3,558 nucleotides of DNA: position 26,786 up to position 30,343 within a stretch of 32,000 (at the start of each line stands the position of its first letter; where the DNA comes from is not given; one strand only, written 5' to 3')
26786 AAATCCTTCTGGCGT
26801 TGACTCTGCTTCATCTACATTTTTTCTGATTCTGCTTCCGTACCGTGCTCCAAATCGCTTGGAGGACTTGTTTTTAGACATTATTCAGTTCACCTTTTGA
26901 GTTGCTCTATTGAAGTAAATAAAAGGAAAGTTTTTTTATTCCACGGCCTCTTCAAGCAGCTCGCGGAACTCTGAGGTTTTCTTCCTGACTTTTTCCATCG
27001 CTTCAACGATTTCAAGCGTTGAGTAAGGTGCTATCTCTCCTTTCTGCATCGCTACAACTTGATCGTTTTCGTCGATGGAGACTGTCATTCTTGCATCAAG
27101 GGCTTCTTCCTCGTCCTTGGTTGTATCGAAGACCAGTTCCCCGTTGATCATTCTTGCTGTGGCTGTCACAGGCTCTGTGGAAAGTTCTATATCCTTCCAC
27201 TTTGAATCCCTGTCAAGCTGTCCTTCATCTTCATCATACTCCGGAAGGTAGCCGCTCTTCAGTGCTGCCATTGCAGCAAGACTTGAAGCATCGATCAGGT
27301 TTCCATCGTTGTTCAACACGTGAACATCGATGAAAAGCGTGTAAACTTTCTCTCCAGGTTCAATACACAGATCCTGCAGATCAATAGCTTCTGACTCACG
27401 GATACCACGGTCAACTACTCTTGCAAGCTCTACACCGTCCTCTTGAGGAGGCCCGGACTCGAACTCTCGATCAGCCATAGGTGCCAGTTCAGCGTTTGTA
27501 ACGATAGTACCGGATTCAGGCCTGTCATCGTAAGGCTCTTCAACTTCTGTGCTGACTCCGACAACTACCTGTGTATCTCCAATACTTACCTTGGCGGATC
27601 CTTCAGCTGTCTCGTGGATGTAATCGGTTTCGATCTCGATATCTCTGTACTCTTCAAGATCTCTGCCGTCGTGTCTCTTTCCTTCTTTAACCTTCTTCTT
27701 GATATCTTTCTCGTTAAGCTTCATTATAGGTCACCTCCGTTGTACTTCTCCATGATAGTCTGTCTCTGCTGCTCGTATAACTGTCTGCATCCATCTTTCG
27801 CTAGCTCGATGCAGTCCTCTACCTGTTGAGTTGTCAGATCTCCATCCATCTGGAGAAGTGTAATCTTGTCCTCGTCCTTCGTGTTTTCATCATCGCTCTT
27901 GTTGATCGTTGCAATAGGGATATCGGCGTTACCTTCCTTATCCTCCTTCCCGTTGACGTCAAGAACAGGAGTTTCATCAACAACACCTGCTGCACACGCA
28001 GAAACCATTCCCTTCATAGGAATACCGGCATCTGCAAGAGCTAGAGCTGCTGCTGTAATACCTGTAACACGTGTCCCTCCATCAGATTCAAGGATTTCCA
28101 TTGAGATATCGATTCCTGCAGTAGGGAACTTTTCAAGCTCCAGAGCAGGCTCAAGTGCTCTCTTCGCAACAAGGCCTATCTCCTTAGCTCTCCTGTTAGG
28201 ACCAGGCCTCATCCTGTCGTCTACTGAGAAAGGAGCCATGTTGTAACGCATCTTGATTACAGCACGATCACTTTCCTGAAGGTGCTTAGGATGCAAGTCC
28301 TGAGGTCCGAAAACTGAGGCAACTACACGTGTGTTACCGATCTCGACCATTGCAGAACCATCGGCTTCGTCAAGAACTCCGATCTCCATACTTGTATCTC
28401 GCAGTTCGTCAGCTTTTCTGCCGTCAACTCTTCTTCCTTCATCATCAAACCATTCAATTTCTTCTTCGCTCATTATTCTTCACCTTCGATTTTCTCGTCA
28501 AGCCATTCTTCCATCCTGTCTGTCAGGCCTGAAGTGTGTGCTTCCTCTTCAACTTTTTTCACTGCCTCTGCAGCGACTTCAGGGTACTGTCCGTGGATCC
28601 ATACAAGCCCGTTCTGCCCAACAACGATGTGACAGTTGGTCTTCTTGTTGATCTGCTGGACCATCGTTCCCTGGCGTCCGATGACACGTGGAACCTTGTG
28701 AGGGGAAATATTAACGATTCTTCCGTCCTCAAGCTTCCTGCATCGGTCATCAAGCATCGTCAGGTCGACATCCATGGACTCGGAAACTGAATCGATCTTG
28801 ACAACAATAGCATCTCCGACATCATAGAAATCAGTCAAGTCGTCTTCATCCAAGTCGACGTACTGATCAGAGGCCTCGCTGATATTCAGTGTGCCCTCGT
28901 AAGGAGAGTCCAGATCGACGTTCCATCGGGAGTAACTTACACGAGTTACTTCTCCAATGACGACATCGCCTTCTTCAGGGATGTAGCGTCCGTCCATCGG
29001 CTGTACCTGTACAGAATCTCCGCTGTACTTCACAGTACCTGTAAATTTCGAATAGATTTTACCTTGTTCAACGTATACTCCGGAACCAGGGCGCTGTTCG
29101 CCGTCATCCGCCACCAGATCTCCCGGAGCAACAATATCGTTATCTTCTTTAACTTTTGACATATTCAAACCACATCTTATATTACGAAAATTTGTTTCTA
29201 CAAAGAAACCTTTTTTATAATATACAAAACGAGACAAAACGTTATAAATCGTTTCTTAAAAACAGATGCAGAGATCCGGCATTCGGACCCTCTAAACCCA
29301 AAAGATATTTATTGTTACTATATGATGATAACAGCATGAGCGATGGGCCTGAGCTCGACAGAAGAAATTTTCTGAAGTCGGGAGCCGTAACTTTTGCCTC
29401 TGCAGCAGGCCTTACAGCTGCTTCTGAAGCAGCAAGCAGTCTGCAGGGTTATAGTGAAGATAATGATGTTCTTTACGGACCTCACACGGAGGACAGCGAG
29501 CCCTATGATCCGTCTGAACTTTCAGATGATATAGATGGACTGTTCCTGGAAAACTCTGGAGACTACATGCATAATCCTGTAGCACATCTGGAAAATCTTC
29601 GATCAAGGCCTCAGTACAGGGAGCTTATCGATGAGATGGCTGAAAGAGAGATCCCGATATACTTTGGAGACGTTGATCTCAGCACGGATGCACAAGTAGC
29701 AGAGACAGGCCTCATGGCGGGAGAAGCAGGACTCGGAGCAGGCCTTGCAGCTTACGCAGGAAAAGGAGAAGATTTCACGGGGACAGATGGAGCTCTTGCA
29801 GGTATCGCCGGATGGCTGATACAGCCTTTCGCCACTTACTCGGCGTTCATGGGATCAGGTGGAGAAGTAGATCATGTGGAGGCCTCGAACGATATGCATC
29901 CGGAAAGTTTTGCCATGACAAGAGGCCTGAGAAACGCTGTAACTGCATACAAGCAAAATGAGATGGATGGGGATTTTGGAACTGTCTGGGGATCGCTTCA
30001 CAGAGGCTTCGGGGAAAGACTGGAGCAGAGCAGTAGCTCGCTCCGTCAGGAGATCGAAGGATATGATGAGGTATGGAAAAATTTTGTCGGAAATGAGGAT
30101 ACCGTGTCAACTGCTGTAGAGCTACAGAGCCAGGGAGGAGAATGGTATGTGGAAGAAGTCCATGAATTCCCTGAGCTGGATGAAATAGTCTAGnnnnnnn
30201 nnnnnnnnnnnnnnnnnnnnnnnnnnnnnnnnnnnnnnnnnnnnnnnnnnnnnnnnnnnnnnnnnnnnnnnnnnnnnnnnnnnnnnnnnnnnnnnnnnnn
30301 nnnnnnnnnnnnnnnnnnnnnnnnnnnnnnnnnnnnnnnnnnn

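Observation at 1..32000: Hyper-abundant palindromic hexamer AGGCCT (about 1 per 300 bp), a HIP1-like iterated palindrome in an archaeon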

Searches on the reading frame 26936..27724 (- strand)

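Call 7: search_protein_families(library=pfam, proteins=[window:26936-27724:-])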
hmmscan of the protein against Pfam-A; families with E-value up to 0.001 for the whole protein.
window:26936-27724:- (262 aa): 2 families
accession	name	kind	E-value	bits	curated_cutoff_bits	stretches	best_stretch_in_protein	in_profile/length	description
PF01138.27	RNase_PH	-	2.6e-32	112.4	25.5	1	25-157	1-126/130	3' exoribonuclease family, domain 1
PF03725.20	RNase_PH_C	-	5.2e-11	42.8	20.8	1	185-244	3-62/67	3' exoribonuclease family, domain 2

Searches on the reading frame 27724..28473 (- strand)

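Call 7: search_protein_families(library=pfam, proteins=[window:27724-28473:-])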
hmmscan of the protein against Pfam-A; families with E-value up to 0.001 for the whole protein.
window:27724-28473:- (249 aa): 2 families
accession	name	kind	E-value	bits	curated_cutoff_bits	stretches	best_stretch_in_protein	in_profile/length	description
PF01138.27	RNase_PH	-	2.5e-32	112.5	25.5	1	23-152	1-130/130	3' exoribonuclease family, domain 1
PF03725.20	RNase_PH_C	-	1.9e-14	53.8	20.8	1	155-228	1-67/67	3' exoribonuclease family, domain 2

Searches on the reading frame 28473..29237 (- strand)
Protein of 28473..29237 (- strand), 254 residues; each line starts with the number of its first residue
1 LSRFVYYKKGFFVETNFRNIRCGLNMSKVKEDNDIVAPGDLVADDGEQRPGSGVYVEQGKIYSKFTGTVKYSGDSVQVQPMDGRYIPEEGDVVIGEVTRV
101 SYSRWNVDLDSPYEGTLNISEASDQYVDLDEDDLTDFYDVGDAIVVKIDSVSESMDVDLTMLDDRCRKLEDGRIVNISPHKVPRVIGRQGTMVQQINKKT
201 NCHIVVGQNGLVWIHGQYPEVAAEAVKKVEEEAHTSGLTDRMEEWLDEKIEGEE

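Call 7: search_protein_families(library=pfam, proteins=[window:28473-29237:-])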
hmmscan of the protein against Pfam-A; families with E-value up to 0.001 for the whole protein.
window:28473-29237:- (254 aa): 7 families
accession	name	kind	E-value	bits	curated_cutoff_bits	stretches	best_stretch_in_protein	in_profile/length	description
PF21266.3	RRP4_S1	-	3.4e-10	40.4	27.3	1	84-146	1-69/73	RRP4, S1 domain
PF14382.12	ECR1_N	-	6.6e-10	39.1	27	1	35-70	1-36/38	Exosome complex exonuclease RRP4 N-terminal region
PF00013.35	KH_1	-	2.2e-09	37.4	21.5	1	175-231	4-66/66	KH domain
PF15985.11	KH_6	-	1.1e-08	35.7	27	1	172-216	1-43/47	KH domain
PF22625.2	ECR1_N_2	-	9.4e-08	32.2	27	1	34-81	2-50/51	Exosome RNA binding protein RRP4 N-terminal domain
PF00575.29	S1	-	1.8e-05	25.5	22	1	87-154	2-65/74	S1 RNA binding domain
PF21262.3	RRP40_S1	-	0.00049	20.4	27.1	0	85-118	1-34/83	Exosome complex component RRP40, S1 domain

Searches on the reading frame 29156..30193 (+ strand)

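Call 7: search_protein_families(library=pfam, proteins=[window:29156-30193:+])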
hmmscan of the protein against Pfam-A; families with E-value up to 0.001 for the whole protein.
window:29156-30193:+ (345 aa): 0 families

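Call 75: search_protein_families(library=ncbifam, proteins=[window:29336-30193:+], max_evalue=0.01)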
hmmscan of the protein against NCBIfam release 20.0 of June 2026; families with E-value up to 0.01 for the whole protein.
window:29336-30193:+ (285 aa): 1 family
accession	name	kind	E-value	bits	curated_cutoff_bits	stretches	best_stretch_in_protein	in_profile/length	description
TIGR02811.1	formate_TAT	hypoth_equivalog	0.0044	17.3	48.45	0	2-45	2-46/66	formate dehydrogenase region TAT target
